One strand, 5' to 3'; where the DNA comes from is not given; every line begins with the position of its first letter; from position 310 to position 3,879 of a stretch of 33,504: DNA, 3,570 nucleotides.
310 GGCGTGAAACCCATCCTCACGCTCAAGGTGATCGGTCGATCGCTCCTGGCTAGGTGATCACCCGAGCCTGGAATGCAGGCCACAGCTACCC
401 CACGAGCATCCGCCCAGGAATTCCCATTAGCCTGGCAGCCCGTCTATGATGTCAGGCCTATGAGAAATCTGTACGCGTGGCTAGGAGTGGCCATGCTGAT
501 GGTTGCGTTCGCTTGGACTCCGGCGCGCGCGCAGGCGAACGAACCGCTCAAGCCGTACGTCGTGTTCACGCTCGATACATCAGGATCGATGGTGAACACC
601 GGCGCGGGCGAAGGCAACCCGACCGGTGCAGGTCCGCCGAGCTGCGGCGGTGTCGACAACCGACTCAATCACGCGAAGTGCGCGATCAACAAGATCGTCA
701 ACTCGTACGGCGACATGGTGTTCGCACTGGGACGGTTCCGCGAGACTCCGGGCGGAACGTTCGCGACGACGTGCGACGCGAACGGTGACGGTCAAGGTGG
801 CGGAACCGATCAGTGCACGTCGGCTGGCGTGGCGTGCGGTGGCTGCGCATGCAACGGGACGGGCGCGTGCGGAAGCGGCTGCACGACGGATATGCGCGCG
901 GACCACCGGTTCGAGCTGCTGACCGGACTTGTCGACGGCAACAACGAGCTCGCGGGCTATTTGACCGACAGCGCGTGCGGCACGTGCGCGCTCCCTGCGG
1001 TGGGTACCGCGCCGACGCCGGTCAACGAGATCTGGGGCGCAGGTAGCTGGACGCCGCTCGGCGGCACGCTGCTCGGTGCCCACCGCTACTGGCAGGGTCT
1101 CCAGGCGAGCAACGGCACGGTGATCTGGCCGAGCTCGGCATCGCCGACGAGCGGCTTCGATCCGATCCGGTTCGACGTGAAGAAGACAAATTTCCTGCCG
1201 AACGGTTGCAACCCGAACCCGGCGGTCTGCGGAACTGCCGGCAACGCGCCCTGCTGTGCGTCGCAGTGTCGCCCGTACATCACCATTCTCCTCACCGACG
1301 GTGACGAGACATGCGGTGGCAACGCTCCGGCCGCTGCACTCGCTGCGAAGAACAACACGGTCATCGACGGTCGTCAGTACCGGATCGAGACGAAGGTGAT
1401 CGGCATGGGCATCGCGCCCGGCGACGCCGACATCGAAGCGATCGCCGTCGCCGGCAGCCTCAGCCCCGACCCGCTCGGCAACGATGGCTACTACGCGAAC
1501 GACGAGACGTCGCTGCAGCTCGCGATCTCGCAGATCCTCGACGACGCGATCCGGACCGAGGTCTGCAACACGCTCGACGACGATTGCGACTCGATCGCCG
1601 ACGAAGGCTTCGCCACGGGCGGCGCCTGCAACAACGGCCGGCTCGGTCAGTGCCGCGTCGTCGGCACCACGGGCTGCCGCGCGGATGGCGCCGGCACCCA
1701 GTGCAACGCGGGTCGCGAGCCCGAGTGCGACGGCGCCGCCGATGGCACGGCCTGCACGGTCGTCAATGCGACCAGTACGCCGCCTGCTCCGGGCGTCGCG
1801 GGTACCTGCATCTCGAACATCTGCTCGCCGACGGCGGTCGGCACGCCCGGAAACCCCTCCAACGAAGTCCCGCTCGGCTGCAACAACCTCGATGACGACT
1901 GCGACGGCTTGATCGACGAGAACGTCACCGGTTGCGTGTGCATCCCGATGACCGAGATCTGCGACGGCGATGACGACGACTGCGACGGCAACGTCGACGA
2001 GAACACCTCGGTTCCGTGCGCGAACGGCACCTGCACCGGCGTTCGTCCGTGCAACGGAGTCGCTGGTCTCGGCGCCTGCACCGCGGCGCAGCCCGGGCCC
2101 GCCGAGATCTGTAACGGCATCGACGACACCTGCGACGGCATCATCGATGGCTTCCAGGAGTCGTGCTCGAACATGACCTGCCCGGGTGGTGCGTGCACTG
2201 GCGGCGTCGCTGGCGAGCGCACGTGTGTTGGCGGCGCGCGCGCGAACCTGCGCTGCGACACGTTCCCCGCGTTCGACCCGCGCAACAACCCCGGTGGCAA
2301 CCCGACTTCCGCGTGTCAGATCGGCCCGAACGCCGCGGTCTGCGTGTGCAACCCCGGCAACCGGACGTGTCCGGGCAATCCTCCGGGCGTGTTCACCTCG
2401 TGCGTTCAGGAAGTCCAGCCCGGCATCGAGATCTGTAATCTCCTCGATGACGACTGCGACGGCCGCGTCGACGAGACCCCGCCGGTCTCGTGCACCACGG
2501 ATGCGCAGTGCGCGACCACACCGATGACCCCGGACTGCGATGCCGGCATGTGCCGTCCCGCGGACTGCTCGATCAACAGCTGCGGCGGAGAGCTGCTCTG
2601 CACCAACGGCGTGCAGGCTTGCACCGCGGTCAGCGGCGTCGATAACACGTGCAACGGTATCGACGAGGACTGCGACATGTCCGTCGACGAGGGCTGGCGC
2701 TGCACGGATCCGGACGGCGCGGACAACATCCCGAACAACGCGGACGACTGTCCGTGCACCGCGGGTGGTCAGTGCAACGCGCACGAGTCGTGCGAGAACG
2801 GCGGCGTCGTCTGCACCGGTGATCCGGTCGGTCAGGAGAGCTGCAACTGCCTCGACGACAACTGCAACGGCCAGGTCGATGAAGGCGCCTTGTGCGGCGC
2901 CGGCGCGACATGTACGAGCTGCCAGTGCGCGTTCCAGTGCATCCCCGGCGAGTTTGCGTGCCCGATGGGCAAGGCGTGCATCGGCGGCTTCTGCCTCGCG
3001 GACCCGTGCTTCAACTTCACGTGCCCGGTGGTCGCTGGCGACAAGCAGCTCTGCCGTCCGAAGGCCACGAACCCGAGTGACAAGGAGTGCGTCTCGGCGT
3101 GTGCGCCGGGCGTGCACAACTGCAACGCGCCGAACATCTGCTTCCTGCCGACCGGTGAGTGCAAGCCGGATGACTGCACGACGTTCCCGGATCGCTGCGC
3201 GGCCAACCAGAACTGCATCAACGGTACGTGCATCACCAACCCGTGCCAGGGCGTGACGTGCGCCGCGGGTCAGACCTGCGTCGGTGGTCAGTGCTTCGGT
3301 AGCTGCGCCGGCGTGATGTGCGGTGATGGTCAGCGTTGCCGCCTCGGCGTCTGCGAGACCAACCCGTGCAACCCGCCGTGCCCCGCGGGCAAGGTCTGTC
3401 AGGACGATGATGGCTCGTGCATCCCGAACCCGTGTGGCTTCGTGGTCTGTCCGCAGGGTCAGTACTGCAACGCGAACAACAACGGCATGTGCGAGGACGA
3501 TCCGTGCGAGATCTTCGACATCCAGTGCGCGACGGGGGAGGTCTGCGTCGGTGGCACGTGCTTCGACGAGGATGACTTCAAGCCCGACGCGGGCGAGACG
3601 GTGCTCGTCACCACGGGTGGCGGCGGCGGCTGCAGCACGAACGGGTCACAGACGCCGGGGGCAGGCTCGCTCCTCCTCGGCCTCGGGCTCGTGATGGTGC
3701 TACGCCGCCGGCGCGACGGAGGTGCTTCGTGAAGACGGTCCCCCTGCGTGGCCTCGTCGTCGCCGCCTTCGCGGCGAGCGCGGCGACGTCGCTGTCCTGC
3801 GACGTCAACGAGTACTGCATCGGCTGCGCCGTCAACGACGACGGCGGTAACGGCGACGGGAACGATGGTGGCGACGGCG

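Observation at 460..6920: Coupled pair of giant Cys-rich surface proteins: vWA/MYXO-CTERM protein plus FGE-lectin lipoprotein (candidate new cell-surface recognition module)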

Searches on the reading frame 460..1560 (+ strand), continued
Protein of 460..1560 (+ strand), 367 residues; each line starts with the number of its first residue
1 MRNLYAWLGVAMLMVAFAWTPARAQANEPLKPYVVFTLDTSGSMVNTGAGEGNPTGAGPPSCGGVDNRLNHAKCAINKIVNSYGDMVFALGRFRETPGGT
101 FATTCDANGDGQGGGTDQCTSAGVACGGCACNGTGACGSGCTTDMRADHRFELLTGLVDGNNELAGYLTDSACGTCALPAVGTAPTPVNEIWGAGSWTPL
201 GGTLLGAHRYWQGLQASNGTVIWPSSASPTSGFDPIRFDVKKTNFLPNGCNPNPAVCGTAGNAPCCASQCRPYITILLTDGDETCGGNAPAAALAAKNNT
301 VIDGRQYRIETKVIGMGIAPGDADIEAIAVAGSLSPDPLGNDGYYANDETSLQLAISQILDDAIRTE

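Call 72: list_cluster_members(proteins=[P0118, P0119, P0120, P0121, P0124, P0126, P0127, P0129, P0130, P0168])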
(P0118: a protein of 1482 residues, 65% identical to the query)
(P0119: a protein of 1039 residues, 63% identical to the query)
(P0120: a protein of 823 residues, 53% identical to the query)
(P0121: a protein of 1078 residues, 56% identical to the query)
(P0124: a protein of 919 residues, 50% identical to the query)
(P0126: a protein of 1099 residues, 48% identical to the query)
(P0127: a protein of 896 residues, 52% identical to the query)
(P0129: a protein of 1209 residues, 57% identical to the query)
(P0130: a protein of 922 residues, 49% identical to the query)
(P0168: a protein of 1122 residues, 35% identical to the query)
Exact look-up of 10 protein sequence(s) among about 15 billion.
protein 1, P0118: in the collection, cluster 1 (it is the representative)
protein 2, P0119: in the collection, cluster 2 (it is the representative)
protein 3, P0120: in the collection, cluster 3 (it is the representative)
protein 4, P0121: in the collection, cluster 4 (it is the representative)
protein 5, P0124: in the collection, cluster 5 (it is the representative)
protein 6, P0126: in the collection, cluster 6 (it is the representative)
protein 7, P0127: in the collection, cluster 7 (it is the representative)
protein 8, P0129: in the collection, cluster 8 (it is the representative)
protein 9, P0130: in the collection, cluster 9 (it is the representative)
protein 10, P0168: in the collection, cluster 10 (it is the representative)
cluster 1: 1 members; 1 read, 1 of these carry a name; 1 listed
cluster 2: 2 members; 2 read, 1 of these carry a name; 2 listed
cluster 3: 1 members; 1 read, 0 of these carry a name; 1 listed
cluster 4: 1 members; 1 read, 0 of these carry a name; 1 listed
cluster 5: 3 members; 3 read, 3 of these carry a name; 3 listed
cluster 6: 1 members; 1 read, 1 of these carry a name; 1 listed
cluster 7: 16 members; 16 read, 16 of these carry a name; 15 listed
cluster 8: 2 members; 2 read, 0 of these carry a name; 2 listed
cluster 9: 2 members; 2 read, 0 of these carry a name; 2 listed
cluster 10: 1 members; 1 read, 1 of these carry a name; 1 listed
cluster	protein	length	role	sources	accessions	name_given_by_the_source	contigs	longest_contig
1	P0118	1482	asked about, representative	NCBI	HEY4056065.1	MAG TPA: MopE-related protein, partial [Kofleriaceae bacterium]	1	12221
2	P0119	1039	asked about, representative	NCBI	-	-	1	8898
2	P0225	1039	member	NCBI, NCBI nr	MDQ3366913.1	MAG: MopE-related protein [Myxococcota bacterium] | MopE-related protein [Myxococcota bacterium]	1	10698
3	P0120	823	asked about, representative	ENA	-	-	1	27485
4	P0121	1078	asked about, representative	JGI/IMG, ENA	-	-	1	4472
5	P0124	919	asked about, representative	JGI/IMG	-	uncharacterized protein (TIGR03382 family)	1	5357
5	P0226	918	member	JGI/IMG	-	uncharacterized protein (TIGR03382 family)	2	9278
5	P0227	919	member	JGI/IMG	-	uncharacterized protein (TIGR03382 family)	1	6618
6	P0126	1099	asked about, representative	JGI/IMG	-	hypothetical protein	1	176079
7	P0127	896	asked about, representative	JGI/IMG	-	hypothetical protein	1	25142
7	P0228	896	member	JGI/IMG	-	hypothetical protein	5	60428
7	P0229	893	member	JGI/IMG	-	uncharacterized protein (TIGR03382 family)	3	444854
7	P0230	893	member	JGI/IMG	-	uncharacterized protein (TIGR03382 family)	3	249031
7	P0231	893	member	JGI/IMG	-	uncharacterized protein (TIGR03382 family)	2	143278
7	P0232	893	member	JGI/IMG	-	uncharacterized protein (TIGR03382 family)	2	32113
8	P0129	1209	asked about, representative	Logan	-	-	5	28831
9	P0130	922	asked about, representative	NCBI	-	-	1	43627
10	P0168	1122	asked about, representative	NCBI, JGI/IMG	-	MYXO-CTERM domain-containing protein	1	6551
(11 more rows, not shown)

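Call 76: find_encoding_contigs(protein=P0016, flank=6000, max_places=3)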
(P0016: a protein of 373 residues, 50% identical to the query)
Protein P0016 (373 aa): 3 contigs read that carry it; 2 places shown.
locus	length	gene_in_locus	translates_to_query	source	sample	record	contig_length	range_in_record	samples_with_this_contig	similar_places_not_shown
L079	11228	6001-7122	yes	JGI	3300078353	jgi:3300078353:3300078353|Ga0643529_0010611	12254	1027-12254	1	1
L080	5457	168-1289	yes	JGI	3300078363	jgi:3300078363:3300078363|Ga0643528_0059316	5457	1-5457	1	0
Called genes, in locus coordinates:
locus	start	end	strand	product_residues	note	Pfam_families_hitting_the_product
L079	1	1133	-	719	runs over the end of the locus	?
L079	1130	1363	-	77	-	PF04023:FeoA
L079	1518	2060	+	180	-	PF01844:HNH, PF13395:HNH_4 (weak), PF14279:HNH_5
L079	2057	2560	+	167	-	PF01451:LMWPc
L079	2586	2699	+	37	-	-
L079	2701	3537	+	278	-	PF03881:Fructosamin_kin, PF01636:APH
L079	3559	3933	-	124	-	PF11259:DUF3060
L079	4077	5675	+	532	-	PF02771:Acyl-CoA_dh_N, PF02770:Acyl-CoA_dh_M, PF00441:Acyl-CoA_dh_1, PF08028:Acyl-CoA_dh_2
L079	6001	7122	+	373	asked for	-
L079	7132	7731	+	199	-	PF03942:DTW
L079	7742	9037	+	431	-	PF21216:PepQ_N, PF00557:Peptidase_M24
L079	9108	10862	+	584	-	PF00254:FKBP_C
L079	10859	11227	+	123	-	?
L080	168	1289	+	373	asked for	-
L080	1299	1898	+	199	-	PF03942:DTW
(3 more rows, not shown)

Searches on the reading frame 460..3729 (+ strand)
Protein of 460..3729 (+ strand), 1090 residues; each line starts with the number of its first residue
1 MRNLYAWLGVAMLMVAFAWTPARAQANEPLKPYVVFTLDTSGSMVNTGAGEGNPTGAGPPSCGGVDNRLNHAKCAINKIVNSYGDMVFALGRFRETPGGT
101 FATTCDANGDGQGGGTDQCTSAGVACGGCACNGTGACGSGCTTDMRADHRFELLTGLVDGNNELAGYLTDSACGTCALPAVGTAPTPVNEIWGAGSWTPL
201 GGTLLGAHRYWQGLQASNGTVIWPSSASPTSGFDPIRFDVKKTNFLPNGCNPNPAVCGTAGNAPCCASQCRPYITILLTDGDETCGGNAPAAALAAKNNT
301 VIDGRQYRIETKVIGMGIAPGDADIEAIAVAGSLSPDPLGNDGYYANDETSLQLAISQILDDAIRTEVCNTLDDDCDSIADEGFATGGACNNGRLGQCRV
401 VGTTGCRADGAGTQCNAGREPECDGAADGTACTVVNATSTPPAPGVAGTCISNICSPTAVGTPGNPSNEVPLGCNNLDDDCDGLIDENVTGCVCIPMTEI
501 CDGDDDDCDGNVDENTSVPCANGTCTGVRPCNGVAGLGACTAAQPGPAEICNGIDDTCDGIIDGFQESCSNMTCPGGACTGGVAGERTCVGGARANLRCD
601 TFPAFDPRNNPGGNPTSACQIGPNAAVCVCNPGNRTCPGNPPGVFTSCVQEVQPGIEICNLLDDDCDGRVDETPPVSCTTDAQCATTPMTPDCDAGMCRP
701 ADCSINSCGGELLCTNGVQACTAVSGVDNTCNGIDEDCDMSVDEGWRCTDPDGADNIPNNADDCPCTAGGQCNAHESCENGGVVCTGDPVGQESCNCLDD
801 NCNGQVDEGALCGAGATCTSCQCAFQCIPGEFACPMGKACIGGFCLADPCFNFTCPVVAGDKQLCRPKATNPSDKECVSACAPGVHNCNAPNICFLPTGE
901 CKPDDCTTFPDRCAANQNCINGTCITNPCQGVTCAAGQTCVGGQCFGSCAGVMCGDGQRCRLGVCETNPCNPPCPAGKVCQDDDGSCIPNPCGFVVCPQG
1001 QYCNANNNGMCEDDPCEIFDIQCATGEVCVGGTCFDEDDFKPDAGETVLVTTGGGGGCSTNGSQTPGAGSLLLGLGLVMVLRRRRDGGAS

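Call 4: search_protein_families(library=pfam, proteins=[window:460-3729:+], max_evalue=0.1)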
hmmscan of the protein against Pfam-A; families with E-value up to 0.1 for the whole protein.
window:460-3729:+ (1090 aa): 1 family
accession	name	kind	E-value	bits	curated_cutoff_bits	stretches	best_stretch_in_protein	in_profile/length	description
PF11617.13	Cu-binding_MopE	-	2.8e-14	53.5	27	4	543-563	9-29/30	Putative metal-binding motif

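Call 5: search_protein_families(library=ncbifam, proteins=[window:460-3729:+], max_evalue=0.1)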
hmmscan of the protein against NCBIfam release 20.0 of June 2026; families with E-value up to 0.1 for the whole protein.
window:460-3729:+ (1090 aa): 2 families
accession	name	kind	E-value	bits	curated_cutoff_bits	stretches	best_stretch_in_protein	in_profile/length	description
TIGR03901.2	MYXO-CTERM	domain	0.00077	19.8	20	1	1054-1085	2-33/34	MYXO-CTERM sorting domain-containing protein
TIGR01167.1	LPXTG_anchor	domain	0.062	14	15.9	0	1060-1086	8-34/34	LPXTG cell wall anchor domain-containing protein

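Call 7: search_solved_structures(query=window:460-3729:+, max_evalue=1)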
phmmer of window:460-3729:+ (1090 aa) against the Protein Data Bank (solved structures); distinct sequences matched with E-value up to 1: 1.
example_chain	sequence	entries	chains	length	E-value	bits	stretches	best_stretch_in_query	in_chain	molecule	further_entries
1bx7_A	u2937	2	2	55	0.89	10.4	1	927-981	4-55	HIRUSTASIN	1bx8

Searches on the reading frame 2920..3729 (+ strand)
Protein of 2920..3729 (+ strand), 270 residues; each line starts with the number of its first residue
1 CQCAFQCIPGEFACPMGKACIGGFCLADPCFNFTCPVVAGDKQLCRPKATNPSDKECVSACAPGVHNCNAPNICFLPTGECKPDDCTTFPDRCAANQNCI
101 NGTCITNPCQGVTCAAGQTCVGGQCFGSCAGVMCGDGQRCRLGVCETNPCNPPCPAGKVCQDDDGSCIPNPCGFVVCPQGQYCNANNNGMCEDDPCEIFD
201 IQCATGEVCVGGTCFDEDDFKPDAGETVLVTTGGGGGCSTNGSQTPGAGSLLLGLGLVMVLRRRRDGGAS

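Call 48: find_related_loci(query=window:2920-3729:+, collection=metagenome_contigs, flank=10000)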
Query window:2920-3729:+ (270 aa) in metagenome_contigs; peptide patterns used: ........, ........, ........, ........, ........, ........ (x = any residue, [..] = any of these).
108 stretches matched a pattern; 13 encode a relative of the query (tblastn E <= 1e-3); 13 distinct loci.
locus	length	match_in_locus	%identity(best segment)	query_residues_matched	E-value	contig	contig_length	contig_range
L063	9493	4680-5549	88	1-268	6e-142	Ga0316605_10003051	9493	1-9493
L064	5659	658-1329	92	1-224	3e-134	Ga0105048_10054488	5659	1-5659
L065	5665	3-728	89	24-268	4e-129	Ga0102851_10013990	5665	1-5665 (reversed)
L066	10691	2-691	85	36-268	2e-116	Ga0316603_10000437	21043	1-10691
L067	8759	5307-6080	62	1-261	6e-96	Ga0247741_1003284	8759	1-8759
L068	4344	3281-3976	68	1-232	5e-95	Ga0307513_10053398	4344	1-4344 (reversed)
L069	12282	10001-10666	64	1-225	5e-90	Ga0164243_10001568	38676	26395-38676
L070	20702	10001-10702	62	1-230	2e-88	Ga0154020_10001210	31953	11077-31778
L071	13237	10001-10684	57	1-225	1e-77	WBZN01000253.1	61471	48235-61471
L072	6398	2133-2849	57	1-232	3e-76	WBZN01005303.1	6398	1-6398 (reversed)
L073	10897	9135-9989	45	1-263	2e-61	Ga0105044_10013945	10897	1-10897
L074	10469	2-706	50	27-270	2e-60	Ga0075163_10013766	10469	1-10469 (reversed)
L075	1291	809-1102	58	55-154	1e-29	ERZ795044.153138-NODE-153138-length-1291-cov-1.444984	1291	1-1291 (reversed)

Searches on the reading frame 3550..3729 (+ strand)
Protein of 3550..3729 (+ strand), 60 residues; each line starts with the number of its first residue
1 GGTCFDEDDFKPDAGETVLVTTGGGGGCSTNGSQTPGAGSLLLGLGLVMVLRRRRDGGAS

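Call 58: search_protein_families(library=ncbifam, alignment_id=A3, max_evalue=0.01)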
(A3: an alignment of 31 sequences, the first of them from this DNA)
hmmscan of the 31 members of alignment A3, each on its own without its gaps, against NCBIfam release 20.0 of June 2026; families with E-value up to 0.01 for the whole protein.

A. member 1, seq(60 aa): 2 families
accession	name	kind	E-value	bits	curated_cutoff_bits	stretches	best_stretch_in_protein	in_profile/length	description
TIGR03901.2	MYXO-CTERM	domain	4.2e-06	27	20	1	24-55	2-33/34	MYXO-CTERM sorting domain-containing protein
TIGR03382.1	GC_trans_RRR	domain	0.0092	16.6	15.85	1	27-55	1-27/27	MYXO-CTERM sorting domain-containing protein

B. families by the number of members that match (of 31 scanned): 11 families
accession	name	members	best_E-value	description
TIGR03901.2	MYXO-CTERM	23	4.2e-06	MYXO-CTERM sorting domain-containing protein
TIGR03382.1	GC_trans_RRR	22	4.8e-06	MYXO-CTERM sorting domain-containing protein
NF038112.1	myxo_dep_M36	3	0.001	myxosortase-dependent M36 family metallopeptidase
TIGR04564.1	Synergist_CTERM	2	0.00048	Synerg-CTERM sorting domain-containing protein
NF041894.1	MXAN_6652_fam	2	0.0017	MXAN_6652 family MXYO-CTERM-anchored protein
NF041936.1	MXAN_0125_fam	2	0.006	MXAN_0125 family MYXO-CTERM protein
NF051874.1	PVV_CTERM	1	0.0022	PVV-CTERM domain-containing choice-of-anchor G protein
NF045638.1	Mrt_dep_phytase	1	0.0027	myxosortase-dependent phytase-like phosphatase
NF033191.4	JDVT-CTERM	1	0.0031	JDVT-CTERM domain-containing protein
NF045522.1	MXAN_2561_fam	1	0.0065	MXAN_2561 family MXYO-CTERM-anchored protein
NF050808.1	FlagAsmbRegFliX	1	0.0074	flagellar assembly regulator FliX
